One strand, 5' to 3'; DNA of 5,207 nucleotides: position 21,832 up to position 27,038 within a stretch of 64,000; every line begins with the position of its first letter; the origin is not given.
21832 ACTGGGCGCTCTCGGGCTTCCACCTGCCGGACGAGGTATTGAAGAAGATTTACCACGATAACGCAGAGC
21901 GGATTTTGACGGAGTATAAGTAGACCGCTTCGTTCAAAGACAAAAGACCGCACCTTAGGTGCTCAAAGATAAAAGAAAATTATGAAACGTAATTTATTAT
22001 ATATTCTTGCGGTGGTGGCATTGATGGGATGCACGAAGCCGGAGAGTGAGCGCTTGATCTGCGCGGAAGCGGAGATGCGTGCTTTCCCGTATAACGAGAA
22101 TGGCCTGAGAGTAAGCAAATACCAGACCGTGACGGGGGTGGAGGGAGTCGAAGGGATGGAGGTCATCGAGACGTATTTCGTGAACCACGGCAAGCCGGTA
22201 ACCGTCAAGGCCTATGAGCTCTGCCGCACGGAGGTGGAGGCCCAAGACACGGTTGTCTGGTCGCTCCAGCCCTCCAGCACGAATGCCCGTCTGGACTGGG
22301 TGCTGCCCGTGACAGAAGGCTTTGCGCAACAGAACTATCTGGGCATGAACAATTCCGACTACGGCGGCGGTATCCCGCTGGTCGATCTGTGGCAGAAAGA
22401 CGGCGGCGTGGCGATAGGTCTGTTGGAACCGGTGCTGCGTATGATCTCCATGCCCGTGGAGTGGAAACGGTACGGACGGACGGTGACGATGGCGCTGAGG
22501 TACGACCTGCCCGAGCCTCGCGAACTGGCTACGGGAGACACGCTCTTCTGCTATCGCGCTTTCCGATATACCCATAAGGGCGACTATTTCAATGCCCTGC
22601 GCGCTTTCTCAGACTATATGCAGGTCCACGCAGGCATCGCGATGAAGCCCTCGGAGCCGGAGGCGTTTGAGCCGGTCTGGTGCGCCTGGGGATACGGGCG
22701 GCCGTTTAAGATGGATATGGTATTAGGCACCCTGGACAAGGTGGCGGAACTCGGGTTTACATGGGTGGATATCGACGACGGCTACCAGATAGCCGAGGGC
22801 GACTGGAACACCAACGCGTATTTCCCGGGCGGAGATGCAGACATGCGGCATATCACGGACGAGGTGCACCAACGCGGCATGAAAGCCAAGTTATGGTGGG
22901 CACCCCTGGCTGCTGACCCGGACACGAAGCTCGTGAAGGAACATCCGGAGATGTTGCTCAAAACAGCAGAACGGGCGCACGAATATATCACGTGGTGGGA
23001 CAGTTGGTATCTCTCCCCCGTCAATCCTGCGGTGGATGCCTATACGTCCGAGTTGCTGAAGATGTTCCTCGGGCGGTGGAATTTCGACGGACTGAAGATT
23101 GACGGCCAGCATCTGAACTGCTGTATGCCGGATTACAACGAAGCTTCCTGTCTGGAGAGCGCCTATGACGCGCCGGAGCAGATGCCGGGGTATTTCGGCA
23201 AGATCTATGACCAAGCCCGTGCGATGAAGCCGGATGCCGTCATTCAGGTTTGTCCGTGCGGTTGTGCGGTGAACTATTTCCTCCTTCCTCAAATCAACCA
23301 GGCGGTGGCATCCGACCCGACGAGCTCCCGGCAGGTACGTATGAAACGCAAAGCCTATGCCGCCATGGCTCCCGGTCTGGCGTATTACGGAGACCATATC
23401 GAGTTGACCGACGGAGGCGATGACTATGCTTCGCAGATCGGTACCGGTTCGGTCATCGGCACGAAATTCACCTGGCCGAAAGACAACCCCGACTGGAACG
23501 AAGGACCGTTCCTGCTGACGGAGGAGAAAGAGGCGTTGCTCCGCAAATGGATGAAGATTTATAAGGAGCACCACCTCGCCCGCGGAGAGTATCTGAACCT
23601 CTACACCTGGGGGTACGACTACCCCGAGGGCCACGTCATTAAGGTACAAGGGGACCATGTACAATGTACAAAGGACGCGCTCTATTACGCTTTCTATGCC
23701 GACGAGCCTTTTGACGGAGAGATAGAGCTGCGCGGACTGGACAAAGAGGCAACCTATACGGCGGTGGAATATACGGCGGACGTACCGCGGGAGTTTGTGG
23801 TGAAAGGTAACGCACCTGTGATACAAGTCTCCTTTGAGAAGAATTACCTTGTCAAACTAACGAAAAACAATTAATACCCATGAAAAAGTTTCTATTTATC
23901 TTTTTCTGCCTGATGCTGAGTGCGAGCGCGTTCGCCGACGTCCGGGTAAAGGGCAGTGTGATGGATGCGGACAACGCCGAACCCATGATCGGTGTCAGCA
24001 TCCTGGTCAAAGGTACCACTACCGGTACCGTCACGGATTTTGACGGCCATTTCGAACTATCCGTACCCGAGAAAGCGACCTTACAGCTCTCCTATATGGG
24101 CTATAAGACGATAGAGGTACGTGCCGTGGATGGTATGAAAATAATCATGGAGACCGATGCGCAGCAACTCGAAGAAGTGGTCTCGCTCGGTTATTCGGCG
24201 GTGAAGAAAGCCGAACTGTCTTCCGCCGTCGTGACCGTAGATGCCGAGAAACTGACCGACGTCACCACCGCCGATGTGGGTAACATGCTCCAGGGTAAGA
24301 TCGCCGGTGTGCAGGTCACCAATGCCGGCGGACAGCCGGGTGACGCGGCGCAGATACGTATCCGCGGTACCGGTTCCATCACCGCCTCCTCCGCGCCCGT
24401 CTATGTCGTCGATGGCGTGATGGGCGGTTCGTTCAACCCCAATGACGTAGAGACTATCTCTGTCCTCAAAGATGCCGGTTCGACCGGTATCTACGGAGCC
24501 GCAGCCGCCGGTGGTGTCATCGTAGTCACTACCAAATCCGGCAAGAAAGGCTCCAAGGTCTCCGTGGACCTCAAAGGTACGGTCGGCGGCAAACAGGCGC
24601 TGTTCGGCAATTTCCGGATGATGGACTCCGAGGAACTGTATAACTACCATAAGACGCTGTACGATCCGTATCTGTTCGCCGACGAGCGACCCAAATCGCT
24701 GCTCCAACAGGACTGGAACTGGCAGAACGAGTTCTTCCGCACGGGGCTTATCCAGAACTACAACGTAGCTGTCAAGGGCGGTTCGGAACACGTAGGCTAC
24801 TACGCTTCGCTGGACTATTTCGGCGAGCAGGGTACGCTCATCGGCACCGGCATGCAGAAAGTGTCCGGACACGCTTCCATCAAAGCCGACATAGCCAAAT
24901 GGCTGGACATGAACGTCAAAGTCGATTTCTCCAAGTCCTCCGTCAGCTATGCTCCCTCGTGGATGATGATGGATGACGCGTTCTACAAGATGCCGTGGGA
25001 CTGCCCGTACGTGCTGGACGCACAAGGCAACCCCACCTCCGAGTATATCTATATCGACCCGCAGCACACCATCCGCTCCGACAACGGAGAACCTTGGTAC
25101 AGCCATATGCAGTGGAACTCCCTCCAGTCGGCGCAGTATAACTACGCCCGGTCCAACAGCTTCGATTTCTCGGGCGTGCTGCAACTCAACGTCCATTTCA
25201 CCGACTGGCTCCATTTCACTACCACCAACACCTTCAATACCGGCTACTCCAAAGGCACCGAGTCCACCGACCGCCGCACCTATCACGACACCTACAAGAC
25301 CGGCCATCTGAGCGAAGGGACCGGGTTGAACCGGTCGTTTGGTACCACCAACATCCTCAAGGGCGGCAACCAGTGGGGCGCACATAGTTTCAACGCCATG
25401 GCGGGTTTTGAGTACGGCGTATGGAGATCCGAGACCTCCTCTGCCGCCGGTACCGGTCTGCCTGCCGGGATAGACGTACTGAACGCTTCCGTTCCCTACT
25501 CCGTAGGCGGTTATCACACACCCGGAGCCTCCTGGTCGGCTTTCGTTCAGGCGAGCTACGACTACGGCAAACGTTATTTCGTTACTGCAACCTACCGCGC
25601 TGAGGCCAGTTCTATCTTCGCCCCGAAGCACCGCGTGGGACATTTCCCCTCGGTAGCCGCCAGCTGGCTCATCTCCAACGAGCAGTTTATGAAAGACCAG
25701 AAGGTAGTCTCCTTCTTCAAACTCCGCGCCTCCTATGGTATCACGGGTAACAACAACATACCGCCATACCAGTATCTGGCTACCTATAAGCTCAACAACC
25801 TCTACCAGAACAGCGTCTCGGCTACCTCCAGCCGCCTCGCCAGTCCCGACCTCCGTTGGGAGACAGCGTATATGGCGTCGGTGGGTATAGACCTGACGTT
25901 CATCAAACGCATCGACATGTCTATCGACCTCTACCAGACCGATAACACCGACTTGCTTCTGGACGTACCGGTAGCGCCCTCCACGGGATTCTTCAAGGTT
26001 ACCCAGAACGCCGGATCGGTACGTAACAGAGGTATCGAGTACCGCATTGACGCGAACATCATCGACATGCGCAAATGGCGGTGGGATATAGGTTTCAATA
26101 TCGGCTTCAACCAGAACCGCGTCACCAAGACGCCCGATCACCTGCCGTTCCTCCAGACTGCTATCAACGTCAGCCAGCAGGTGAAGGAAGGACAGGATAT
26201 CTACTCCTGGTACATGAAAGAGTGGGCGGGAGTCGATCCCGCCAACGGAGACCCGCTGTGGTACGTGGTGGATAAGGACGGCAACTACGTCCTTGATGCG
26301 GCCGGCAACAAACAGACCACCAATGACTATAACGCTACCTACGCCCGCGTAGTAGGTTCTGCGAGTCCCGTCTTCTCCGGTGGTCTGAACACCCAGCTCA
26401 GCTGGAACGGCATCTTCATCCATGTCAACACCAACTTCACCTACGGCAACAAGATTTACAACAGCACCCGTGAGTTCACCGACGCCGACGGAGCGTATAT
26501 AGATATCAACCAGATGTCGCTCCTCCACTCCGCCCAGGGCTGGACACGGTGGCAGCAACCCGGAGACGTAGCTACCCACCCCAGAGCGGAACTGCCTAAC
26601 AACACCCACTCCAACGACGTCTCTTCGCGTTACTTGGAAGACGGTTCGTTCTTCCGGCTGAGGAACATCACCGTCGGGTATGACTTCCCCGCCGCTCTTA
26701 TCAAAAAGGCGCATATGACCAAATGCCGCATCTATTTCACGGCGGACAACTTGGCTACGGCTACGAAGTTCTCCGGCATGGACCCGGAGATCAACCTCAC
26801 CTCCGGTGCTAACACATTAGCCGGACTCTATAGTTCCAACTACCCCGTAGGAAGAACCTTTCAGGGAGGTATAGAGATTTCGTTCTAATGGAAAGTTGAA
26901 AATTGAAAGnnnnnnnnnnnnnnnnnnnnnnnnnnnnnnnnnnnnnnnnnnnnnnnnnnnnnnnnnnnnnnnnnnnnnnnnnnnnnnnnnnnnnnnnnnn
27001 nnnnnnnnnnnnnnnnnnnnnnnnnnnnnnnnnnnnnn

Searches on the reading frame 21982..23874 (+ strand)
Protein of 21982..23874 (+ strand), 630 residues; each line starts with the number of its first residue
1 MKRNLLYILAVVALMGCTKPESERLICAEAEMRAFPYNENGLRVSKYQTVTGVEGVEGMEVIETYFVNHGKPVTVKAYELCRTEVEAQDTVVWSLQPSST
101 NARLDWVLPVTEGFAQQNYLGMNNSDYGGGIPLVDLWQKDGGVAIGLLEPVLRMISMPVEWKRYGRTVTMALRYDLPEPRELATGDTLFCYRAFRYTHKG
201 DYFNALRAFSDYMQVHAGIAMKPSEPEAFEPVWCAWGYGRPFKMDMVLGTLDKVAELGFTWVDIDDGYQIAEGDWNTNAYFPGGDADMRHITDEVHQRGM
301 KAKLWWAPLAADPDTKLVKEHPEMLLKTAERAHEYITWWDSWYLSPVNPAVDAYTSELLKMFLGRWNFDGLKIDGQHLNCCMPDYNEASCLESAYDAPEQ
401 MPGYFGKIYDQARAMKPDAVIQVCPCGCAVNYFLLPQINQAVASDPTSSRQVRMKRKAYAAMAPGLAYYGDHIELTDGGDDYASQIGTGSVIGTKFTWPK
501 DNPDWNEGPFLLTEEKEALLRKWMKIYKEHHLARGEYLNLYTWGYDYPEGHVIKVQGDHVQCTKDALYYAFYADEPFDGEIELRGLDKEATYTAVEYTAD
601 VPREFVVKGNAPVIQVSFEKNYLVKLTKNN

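Call 9: search_protein_families(library=pfam, proteins=[window:21982-23874:+], max_evalue=0.001)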
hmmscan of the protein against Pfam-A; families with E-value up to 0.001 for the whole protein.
window:21982-23874:+ (630 aa): 2 families
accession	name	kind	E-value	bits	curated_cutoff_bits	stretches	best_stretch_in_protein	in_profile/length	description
PF02065.24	Melibiase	-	4e-11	42.9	27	1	242-473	55-287/347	Melibiase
PF02638.21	GHL10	-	9.9e-06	25.3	27.9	1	287-375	71-162/311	Glycosyl hydrolase-like 10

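Call 22: search_protein_families(library=ncbifam, proteins=[window:21982-23874:+], max_evalue=0.001)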
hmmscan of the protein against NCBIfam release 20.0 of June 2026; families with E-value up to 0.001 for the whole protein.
window:21982-23874:+ (630 aa): 0 families

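Call 65: search_solved_structures(query=window:21982-23874:+, max_evalue=1)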
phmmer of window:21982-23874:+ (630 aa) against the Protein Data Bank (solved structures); distinct sequences matched with E-value up to 1: 15.
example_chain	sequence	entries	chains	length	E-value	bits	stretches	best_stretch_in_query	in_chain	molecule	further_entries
9awt_A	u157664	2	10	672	6.4e-49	170.1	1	124-625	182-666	A type blood alpha-D-galactosamine galactosaminidase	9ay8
8x1b_A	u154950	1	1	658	8e-49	169.7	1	124-625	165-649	Alpha-galactosidase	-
9ayu_A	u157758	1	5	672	2.9e-48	167.9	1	124-625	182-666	A type blood alpha-D-galactosamine galactosaminidase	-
6lcj_A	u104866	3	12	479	1.8e-17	66.1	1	223-377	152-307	Alpha-galactosidase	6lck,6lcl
8j53_A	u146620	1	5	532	1.6e-08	36.6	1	251-383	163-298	GH31 alpha-galactosidase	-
3mi6_A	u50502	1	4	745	4.4e-06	28.5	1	261-448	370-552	Alpha-galactosidase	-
6phu_A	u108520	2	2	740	1.1e-05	27.2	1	242-402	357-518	Alpha-galactosidase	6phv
2xn0_A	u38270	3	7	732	1.5e-05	26.8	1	242-328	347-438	ALPHA-GALACTOSIDASE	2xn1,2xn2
6phw_A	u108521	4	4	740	2.8e-05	25.9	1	242-374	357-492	Alpha-galactosidase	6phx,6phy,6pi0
2yfn_A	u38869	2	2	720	0.00079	21.1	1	242-327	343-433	ALPHA-GALACTOSIDASE-SUCROSE KINASE AGASK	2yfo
4fnr_A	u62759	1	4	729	0.1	14.1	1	244-331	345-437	Alpha-galactosidase AgaA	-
4fnp_A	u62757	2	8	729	0.16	13.4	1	247-331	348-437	Alpha-galactosidase AgaA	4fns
4fnu_A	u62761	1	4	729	0.17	13.4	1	247-331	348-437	Alpha-galactosidase AgaA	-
4fnt_A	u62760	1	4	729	0.17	13.4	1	247-331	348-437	Alpha-galactosidase AgaA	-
4fnq_A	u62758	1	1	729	0.22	13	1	255-331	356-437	Alpha-galactosidase AgaB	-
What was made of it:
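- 20832..33483 (+): PUL core: Amidohydro_2 (20832-21923), GH36 alpha-galactosaminidase homologue (21982-23874), SusC (23880-26888), SusD (26910-28649), hypothetical protein (28688-29458), DUF4874+DUF4832 barrel (29486-30937), EamA transporter (30939-31811), hypothetical 543 aa (31852-33483). PDB 9awt E 6e-49 (call 65).
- On Polysaccharide utilization locus: A GH36 homologue lies directly upstream (call 65).
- Closest known: Pel / galactosaminogalactan-degrading enzymes and the A-antigen galactosaminidase pathway. Same: The locus encodes a homologue of the GH36 alpha-galactosaminidase, E 6e-49 over residues 124-625 (call 65).
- GH36 homologue of the A-antigen alpha-galactosaminidase, E 6e-49 (call 65)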

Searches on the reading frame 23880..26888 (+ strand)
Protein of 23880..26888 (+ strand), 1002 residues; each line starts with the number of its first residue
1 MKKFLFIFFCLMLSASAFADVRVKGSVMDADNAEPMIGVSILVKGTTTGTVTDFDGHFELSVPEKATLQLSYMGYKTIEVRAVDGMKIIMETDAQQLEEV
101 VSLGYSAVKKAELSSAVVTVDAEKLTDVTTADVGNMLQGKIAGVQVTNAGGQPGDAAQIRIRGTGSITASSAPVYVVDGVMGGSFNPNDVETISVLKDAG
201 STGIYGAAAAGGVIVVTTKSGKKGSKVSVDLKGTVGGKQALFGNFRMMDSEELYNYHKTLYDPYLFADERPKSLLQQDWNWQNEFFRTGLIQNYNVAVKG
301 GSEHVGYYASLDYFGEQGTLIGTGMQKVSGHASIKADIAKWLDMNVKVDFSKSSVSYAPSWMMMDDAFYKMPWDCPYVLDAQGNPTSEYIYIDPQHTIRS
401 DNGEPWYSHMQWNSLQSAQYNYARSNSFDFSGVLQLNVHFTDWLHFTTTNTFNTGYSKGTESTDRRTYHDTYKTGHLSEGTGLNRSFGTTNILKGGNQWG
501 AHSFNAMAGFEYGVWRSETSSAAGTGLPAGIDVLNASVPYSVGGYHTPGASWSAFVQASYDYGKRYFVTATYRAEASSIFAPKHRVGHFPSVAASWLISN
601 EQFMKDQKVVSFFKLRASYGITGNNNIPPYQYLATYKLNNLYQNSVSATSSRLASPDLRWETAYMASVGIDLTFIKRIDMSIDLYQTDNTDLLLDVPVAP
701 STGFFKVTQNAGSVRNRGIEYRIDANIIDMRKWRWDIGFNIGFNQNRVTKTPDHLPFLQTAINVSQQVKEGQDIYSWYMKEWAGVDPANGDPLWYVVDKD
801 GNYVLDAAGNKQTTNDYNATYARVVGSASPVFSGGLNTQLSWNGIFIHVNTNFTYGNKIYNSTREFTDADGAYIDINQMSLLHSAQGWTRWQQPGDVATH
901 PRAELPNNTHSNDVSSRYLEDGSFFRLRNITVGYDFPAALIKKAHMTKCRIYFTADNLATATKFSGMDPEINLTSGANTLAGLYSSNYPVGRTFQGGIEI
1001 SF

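Call 9: search_protein_families(library=pfam, proteins=[window:23880-26888:+], max_evalue=0.001)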
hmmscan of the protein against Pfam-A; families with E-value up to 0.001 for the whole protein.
window:23880-26888:+ (1002 aa): 4 families
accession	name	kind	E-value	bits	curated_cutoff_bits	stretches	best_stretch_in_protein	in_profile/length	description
PF13715.12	CarbopepD_reg_2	-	3.7e-19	69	32.2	1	23-101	1-87/88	CarboxypepD_reg-like domain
PF07715.20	Plug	-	9.6e-15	55.5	23.9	1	110-213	2-107/107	TonB-dependent Receptor Plug Domain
PF13620.12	CarboxypepD_reg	-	5.7e-08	33.4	32.3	1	23-83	2-67/82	Carboxypeptidase regulatory-like domain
PF23591.1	CILP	-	9.6e-05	22.8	27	1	21-66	5-49/90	Cartilage intermediate layer protein 1-like domain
